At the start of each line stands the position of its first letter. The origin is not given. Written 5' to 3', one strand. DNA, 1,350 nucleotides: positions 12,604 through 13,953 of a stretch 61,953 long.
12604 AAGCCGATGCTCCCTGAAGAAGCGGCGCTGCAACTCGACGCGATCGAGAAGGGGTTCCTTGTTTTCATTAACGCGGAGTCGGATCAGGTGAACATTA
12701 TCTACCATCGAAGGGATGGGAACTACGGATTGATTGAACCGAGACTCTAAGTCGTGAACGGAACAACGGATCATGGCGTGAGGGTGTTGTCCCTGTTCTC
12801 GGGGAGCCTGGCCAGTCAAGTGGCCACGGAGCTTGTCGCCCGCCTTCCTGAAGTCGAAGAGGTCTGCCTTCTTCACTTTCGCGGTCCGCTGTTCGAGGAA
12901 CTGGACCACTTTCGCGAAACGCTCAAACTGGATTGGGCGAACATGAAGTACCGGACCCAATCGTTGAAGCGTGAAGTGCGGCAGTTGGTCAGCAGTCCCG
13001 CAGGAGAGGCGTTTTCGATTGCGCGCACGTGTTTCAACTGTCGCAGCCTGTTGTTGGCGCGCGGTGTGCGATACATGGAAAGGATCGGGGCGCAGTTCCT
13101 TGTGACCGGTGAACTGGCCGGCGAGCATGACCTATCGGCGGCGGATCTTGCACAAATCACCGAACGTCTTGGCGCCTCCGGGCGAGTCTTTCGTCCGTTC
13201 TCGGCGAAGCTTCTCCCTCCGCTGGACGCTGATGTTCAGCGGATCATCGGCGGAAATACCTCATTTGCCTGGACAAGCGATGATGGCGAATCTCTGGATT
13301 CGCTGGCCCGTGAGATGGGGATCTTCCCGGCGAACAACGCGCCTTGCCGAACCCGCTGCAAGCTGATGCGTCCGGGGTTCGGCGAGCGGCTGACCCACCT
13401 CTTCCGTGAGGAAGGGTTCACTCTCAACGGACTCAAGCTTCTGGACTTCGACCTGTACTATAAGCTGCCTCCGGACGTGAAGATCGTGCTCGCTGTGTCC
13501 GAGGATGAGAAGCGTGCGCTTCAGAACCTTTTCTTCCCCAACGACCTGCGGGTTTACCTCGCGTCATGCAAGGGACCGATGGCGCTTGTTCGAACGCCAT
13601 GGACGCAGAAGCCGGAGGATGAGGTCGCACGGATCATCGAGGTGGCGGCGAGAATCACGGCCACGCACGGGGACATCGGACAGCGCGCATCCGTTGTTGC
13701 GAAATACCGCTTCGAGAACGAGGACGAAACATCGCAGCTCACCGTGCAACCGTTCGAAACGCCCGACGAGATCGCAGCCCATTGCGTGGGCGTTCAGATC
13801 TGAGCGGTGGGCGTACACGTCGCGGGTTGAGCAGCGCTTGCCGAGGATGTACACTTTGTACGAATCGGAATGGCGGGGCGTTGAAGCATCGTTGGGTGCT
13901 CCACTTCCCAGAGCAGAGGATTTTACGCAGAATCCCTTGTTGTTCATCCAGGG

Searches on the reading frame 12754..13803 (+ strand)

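Call 75: search_protein_families(library=pfam, proteins=[window:12754-13803:+], max_evalue=0.0001)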
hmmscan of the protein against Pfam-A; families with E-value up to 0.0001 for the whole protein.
window:12754-13803:+ (349 aa): 1 family
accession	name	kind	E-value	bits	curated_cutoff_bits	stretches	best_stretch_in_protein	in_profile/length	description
PF18297.6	NFACT-R_2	-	4.3e-09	36.9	26.9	1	238-336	6-97/104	NFACT protein RNA binding domain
